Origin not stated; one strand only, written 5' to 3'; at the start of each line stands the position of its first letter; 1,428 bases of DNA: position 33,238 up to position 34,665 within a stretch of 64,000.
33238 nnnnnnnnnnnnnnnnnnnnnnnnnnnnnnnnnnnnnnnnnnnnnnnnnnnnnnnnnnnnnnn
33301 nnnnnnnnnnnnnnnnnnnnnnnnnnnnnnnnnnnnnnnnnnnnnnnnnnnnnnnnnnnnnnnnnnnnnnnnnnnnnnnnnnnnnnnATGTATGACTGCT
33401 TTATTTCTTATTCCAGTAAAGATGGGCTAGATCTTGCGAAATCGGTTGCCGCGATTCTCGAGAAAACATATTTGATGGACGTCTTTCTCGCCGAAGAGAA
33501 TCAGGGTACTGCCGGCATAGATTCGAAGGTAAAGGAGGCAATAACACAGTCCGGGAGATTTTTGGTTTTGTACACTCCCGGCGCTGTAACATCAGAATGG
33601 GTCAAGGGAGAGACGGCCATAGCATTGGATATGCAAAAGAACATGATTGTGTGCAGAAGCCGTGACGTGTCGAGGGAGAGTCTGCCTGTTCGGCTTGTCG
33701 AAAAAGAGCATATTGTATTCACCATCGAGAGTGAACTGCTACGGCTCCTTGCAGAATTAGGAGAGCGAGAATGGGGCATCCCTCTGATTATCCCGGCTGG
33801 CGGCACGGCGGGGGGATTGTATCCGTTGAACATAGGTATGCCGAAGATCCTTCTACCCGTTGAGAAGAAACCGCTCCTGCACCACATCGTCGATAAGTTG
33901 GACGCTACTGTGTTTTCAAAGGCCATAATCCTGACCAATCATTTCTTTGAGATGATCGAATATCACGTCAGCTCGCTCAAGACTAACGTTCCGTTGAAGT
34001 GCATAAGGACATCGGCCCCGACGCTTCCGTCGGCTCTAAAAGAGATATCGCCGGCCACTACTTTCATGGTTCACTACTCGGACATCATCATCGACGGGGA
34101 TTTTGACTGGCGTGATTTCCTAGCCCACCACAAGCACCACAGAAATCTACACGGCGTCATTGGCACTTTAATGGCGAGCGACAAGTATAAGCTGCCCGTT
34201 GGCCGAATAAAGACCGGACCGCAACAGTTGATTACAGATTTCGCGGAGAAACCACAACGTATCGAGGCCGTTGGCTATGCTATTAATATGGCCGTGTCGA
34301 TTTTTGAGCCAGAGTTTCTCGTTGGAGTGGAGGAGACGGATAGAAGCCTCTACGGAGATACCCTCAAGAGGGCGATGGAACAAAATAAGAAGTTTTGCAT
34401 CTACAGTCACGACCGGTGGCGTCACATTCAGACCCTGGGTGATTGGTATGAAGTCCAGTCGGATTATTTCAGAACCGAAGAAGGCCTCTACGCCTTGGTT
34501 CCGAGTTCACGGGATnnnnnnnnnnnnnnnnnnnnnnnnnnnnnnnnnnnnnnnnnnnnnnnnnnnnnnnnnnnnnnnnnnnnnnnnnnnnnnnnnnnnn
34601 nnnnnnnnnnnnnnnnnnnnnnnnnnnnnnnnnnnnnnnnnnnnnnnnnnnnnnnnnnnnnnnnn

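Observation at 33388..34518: Low-GC single-gene insertion encoding a TIR - nucleotidyltransferase fusion (candidate novel defence/signalling protein)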

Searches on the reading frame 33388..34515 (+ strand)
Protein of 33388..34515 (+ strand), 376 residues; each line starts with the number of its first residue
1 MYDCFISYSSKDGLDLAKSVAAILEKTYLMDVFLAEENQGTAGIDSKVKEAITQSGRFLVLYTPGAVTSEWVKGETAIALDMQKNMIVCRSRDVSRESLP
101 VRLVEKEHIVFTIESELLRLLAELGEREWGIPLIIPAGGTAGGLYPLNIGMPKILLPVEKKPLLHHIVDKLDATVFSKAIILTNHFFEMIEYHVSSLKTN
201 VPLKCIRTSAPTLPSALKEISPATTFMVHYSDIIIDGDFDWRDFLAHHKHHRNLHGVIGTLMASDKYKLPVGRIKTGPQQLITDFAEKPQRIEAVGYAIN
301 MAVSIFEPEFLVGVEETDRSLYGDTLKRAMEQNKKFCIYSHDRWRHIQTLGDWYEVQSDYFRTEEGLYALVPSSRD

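Call 3: search_protein_families(library=pfam, proteins=[window:33388-34515:+], max_evalue=1)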
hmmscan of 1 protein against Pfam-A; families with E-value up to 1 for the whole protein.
window:33388-34515:+ (376 aa): 5 families
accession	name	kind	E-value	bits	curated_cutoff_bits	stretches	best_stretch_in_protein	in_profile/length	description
PF00483.29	NTP_transferase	-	4.9e-15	56.2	21.2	1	134-360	3-242/245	Nucleotidyl transferase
PF13676.11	TIR_2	-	2e-10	41.7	28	1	5-93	2-93/122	TIR domain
PF08937.16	ThsB_TIR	-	0.0001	23.1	21.2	1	38-90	40-94/100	Thoeris protein ThsB, TIR-like domain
PF12804.13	NTP_transf_3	-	0.0016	19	27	1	150-232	13-95/160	MobA-like NTP transferase domain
PF01582.25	TIR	-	0.027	14.7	21.3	1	2-85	2-86/179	TIR domain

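Call 4: search_protein_families(library=padloc, proteins=[window:33388-34515:+], max_evalue=1)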
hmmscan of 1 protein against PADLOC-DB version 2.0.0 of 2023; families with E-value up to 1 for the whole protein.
window:33388-34515:+ (376 aa): 9 families
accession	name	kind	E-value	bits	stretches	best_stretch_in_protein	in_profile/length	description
PDLC00423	ThsB1|ThsB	-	5.1e-06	24.3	1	4-79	38-117/190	TIR-like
PDLC02012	SAVED5--SAVED_TIR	-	1.7e-05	22.1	1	3-83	15-95/404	-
PDLC00426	ThsB1|ThsB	-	0.0002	18.8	1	2-99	238-341/352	TIR-like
PDLC00436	ThsB1|ThsB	-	0.00025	18.6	1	4-84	38-120/183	TIR-like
PDLC03015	TIR-NLR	-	0.00056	16.7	1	1-77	1-75/824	-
PDLC00434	ThsB1|ThsB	-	0.0018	15.5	1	4-83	141-220/396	TIR-like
PDLC00425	ThsB1|ThsB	-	0.0029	14.8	1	2-104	252-360/389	TIR-like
PDLC00728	Effector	-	0.037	11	1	4-80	12-88/432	TIR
PDLC04752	PDC-M64A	-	0.045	11.7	1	312-365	21-71/174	-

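Call 5: search_protein_families(library=ncbifam, proteins=[window:33388-34515:+], max_evalue=1)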
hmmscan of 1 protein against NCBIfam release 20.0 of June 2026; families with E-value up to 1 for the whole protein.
window:33388-34515:+ (376 aa): 25 families
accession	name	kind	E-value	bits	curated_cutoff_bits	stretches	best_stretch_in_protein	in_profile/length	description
TIGR03992.1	Arch_glmU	subfamily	8.4e-11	41.4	292.1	1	134-349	4-216/393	bifunctional sugar-1-phosphate nucleotidylyltransferase/acetyltransferase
NF045761.1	NAMPUrTaseMurU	equivalog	5.4e-07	29.7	250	1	135-350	5-217/226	N-acetylmuramate alpha-1-phosphate uridylyltransferase MurU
TIGR01208.1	rmlA_long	equivalog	1.9e-06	27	320.25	1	134-311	3-179/353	glucose-1-phosphate thymidylyltransferase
NF052502.1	man1P_GTase_Rv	exception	4e-06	25.9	440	1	134-360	4-230/352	mannose-1-phosphate guanylyltransferase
NF041313.1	UDPGP_AglF_Halo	equivalog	2.6e-05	23.8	400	1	134-292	4-162/234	UTP--glucose-1-phosphate uridylyltransferase AglF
NF041173.1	Sug_nt_acttase_Thmprot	equivalog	7.5e-05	21.8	600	1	134-347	4-214/405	bifunctional sugar-1-phosphate nucleotidylyltransferase/acetyltransferase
TIGR01099.1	galU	equivalog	9.9e-05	22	326.8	1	134-194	5-65/261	UTP--glucose-1-phosphate uridylyltransferase GalU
TIGR02623.1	G1P_cyt_trans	equivalog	0.00022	20.8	300.25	1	224-355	120-240/255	glucose-1-phosphate cytidylyltransferase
TIGR02091.1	glgC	equivalog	0.00024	20.3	424.9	1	239-365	127-264/364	glucose-1-phosphate adenylyltransferase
NF058526.1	Thoeris_type3_ThcB4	equivalog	0.00038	19.4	220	1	5-83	131-209/375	Thoeris type III anti-phage system protein ThcB4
NF007516.0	PRK10122.1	equivalog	0.0028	16.9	534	1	134-194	7-67/297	UTP--glucose-1-phosphate uridylyltransferase GalF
TIGR01105.1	galF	equivalog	0.0033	16.7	659.2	1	134-194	7-67/297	GalU regulator GalF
NF045697.1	MurNAcPUrMurU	equivalog_domain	0.0037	16.7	370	1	137-198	4-65/229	N-acetylmuramate alpha-1-phosphate uridylyltransferase MurU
TIGR01207.1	rmlA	equivalog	0.012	14.8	360.65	1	134-169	3-38/286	glucose-1-phosphate thymidylyltransferase RfbA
TIGR01173.1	glmU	equivalog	0.014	14.2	366.85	1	150-202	17-69/452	bifunctional UDP-N-acetylglucosamine diphosphorylase/glucosamine-1-phosphate N-acetyltransferase GlmU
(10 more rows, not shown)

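Call 6: find_homologous_proteins(query=window:33388-34515:+)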
Query window:33388-34515:+ (376 aa): 25 proteins with E <= 0.001 among 7358 candidates.
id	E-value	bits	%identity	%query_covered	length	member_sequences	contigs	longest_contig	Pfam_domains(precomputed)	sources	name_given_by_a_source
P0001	4.7e-252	853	100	100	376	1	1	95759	PF00483.30,PF13676.12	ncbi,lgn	ncbi:MAG: sugar phosphate nucleotidyltransferase [Blastocatellia bacterium]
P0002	3.4e-157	541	63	100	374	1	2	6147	PF00483.30,PF01582.26,PF13676.12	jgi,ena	-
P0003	1.8e-145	502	62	97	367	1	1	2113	PF00483.30,PF01582.26,PF13676.12,PF12804.14,PF08937.17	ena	-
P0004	1.8e-143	496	73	79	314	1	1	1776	PF00483.30,PF13676.12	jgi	jgi:hypothetical protein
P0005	1.4e-140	486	56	97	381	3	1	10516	PF00483.30,PF13676.12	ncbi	-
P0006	2.9e-139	482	55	98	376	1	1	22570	PF00483.30,PF13676.12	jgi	jgi:choline kinase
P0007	9.2e-139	480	57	97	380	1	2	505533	PF00483.30,PF01582.26,PF13676.12,PF08937.17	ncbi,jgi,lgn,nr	ncbi:MAG: hypothetical protein QOH25_406 [Acidobacteriota bacterium]|jgi:UTP-glucose-1-phosphate uri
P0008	1.0e-136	474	56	97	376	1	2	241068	PF00483.30,PF01582.26,PF13676.12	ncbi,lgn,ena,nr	ncbi:MAG TPA: hypothetical protein DC047_04390 [Blastocatellia bacterium]|nr:hypothetical protein [B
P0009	5.6e-135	468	56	97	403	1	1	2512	PF00483.30,PF13676.12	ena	-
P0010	1.5e-133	463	60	96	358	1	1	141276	PF00483.30,PF01582.26,PF13676.12,PF08937.17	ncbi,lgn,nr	ncbi:MAG TPA: sugar phosphate nucleotidyltransferase [Blastocatellia bacterium]|nr:sugar phosphate n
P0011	3.3e-129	449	55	97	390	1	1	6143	PF00483.30,PF13676.12,PF08937.17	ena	-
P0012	5.0e-119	415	53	97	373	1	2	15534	PF00483.30,PF01582.26,PF13676.12,PF12804.14,PF08937.17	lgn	-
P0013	1.5e-116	407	50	97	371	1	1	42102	PF00483.30,PF13676.12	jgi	-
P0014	6.4e-115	402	51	97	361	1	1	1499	PF00483.30,PF13676.12,PF08937.17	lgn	-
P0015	3.6e-112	393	55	87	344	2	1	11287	PF00483.30,PF13676.12,PF12804.14,PF08937.17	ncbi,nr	ncbi:MAG: TIR domain-containing protein [Acidobacteria bacterium]|nr:TIR domain-containing protein [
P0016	2.8e-111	390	50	96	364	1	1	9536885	PF13676.12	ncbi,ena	-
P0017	1.4e-110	388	51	96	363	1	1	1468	PF00483.30,PF01582.26,PF13676.12,PF08937.17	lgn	-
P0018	8.3e-105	369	46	97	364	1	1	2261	PF00483.30,PF13676.12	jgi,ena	-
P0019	8.5e-100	352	46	96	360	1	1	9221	PF00483.30,PF13676.12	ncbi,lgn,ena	-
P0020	9.0e-100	352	48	96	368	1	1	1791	PF00483.30,PF13676.12,PF12804.14,PF08937.17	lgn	-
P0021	4.1e-98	347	51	85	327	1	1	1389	PF00483.30,PF13676.12,PF12804.14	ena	-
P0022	9.3e-98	345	46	96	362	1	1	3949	PF00483.30,PF01582.26,PF13676.12,PF08937.17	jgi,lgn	jgi:dTDP-glucose pyrophosphorylase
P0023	3.7e-97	343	47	95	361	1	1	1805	PF00483.30,PF13676.12,PF08937.17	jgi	jgi:hypothetical protein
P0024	1.7e-96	341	45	96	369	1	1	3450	PF00483.30,PF13676.12,PF08937.17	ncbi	ncbi:TIR domain-containing protein [Planctomycetota bacterium]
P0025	3.7e-58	215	50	56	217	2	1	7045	PF00483.30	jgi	-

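Call 8: find_encoding_contigs(protein=P0007, flank=8000, max_places=2)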
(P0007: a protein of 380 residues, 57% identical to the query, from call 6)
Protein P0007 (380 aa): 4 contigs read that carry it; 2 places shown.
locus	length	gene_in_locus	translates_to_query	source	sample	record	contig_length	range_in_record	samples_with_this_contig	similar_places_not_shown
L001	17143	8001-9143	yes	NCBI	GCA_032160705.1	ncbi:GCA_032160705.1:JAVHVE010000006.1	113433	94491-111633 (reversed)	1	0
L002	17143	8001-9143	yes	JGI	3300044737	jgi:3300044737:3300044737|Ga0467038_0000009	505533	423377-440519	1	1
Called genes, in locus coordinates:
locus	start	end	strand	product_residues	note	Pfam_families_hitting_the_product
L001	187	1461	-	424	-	PF04715:, PF00425:Chorismate_bind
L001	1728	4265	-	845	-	PF00144:Beta-lactamase, PF07075:NamZ_N, PF20732:NamZ_C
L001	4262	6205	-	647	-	PF00933:Glyco_hydro_3, PF01915:Glyco_hydro_3_C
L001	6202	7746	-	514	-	PF00474:SSF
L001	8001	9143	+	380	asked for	PF01582:TIR (faint), PF08937:ThsB_TIR, PF13676:TIR_2, PF00483:NTP_transferase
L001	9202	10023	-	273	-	PF13580:SIS_2, PF22198:GKRP_SIS_2, PF22645:GKRP_SIS_N, PF01380:SIS, PF20741:GKRP-like_C (faint), PF19026:UBA_HYPK (faint)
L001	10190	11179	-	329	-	PF01869:BcrAD_BadFG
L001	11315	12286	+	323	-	PF00126:HTH_1, PF03466:LysR_substrate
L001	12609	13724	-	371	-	PF00266:Aminotran_5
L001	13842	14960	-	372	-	PF00365:PFK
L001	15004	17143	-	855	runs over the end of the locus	PF13802:Gal_mutarotas_2, PF01055:Glyco_hydro_31_2nd, PF21365:Glyco_hydro_31_3rd, PF17137:DUF5110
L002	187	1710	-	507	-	PF04715:, PF00425:Chorismate_bind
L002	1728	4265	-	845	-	PF00144:Beta-lactamase, PF07075:NamZ_N, PF20732:NamZ_C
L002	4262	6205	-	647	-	PF00933:Glyco_hydro_3, PF01915:Glyco_hydro_3_C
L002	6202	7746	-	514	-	PF00474:SSF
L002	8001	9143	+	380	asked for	PF01582:TIR (faint), PF08937:ThsB_TIR, PF13676:TIR_2, PF00483:NTP_transferase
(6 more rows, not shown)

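Call 9: find_encoding_contigs(protein=P0008, flank=8000, max_places=2)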
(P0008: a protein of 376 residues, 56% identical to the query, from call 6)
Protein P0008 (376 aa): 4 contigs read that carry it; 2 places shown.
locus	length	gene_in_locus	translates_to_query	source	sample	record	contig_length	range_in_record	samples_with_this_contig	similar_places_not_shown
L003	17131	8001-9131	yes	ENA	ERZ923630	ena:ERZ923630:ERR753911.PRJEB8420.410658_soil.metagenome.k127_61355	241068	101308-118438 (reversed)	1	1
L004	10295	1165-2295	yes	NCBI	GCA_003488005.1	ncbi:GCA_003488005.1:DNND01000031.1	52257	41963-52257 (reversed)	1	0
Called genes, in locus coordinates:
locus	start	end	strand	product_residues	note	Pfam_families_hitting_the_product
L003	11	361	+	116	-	-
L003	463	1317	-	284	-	PF02588:YitT_membrane, PF10035:DUF2179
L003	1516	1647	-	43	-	-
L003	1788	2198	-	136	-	-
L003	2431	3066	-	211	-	-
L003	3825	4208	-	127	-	-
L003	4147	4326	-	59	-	-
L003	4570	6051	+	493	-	-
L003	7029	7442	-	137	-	-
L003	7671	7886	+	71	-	-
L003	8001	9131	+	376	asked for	PF01582:TIR (weak), PF13676:TIR_2, PF00483:NTP_transferase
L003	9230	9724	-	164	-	PF08937:ThsB_TIR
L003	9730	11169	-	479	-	PF13289:SIR2_2, PF18185:STALD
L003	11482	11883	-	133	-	PF01850:PIN (faint), PF10130:PIN_2, PF13470:PIN_3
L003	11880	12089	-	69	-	-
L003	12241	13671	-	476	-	PF13291:ACT_4 (weak), PF00390:malic, PF03949:Malic_M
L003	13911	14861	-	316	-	PF10727:Rossmann-like, PF10728:DUF2520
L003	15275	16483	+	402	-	PF01435:Peptidase_M48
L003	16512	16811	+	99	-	-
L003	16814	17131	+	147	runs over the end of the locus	PF00572:Ribosomal_L13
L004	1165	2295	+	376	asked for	PF01582:TIR (weak), PF13676:TIR_2, PF00483:NTP_transferase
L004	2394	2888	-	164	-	PF08937:ThsB_TIR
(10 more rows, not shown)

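Call 10: find_encoding_contigs(protein=P0010, flank=8000, max_places=2)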
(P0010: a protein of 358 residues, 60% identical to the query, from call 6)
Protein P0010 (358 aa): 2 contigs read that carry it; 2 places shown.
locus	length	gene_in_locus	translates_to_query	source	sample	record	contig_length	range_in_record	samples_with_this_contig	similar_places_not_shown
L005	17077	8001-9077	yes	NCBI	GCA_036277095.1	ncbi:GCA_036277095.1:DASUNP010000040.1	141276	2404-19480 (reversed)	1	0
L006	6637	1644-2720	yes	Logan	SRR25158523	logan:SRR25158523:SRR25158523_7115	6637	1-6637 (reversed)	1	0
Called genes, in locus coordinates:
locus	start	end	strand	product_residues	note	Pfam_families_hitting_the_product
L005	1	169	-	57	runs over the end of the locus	-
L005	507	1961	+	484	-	PF13442:Cytochrome_CBB3 (faint)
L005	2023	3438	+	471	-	PF03712:Cu2_monoox_C (weak)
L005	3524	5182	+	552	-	PF03712:Cu2_monoox_C (weak), PF11954:DUF3471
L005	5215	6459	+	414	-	-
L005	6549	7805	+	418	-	-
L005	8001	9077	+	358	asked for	PF01582:TIR (weak), PF08937:ThsB_TIR, PF13676:TIR_2, PF00483:NTP_transferase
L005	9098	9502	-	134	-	PF03692:CxxCxxCC (weak)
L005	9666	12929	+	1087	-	PF13289:SIR2_2, PF13424:TPR_12, PF13374:TPR_10, PF13424:TPR_12, PF13374:TPR_10, PF13374:TPR_10, PF13424:TPR_12, PF13424:TPR_12, +12 more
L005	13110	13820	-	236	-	PF26745:SPM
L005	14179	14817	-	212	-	-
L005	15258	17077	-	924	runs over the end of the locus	PF01326:PPDK_N, PF00391:PEP-utilizers, PF02896:PEP-utilizers_C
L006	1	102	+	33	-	?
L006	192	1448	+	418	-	-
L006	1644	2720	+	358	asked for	PF01582:TIR (weak), PF08937:ThsB_TIR, PF13676:TIR_2, PF00483:NTP_transferase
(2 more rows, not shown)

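Call 11: find_encoding_contigs(protein=P0016, flank=8000, max_places=2)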
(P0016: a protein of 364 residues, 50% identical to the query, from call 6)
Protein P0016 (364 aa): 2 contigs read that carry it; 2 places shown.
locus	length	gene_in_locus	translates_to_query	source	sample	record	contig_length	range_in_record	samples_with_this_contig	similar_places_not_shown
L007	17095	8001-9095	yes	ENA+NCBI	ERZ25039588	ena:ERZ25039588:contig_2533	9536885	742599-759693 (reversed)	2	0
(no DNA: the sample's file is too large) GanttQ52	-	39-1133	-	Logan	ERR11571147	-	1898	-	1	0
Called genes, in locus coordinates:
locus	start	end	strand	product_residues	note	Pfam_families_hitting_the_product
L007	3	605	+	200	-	PF01725:Ham1p_like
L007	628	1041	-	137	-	-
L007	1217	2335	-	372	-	-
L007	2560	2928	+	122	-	PF00581:Rhodanese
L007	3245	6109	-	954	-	PF00005:ABC_tran (faint), PF02463:SMC_N (faint), PF13175:AAA_15 (faint), PF13191:AAA_16 (faint), PF13304:AAA_21 (faint), PF13476:AAA_23 (faint), PF17760:UvrA_inter, PF17755:UvrA_DNA-bind, +2 more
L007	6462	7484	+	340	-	PF00117:GATase, PF07685:GATase_3 (weak)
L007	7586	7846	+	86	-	PF02597:ThiS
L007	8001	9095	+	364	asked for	PF13676:TIR_2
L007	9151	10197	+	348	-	PF01073:3Beta_HSD, PF01370:Epimerase, PF02719:Polysacc_synt_2 (weak), PF05368:NmrA (weak), PF07993:NAD_binding_4 (faint), PF13460:NAD_binding_10, PF16363:GDP_Man_Dehyd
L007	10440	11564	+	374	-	PF03265:DNase_II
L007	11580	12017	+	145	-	PF02391:MoaE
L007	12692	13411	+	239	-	PF12773:DZR (weak)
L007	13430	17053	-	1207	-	PF00873:ACR_tran, PF03176:MMPL (faint), PF00873:ACR_tran, PF02355:SecD_SecF_C (weak)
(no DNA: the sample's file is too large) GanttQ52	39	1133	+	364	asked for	PF13676:TIR_2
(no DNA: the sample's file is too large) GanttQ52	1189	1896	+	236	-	?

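Call 13: find_encoding_contigs(protein=P0013, flank=8000, max_places=1)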
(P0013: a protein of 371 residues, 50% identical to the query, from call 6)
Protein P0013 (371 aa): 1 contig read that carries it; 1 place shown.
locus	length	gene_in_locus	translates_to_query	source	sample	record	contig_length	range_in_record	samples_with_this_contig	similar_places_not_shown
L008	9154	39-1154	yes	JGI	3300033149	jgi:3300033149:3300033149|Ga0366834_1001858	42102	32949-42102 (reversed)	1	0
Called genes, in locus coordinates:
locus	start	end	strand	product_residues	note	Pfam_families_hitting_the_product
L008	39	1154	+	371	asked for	PF13676:TIR_2, PF00483:NTP_transferase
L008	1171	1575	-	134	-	PF02599:CsrA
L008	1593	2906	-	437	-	PF01261:AP_endonuc_2, PF27526:XylA2_C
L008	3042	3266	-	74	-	-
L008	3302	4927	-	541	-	PF00150:Cellulase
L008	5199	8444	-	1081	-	PF25788:Ig_Rha78A_N, PF08531:Bac_rhamnosid_N, PF05592:Bac_rhamnosid, PF17389:Bac_rhamnosid6H, PF17390:Bac_rhamnosid_C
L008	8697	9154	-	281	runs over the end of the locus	PF00140:Sigma70_r1_2, PF04542:Sigma70_r2, PF04539:Sigma70_r3, PF04545:Sigma70_r4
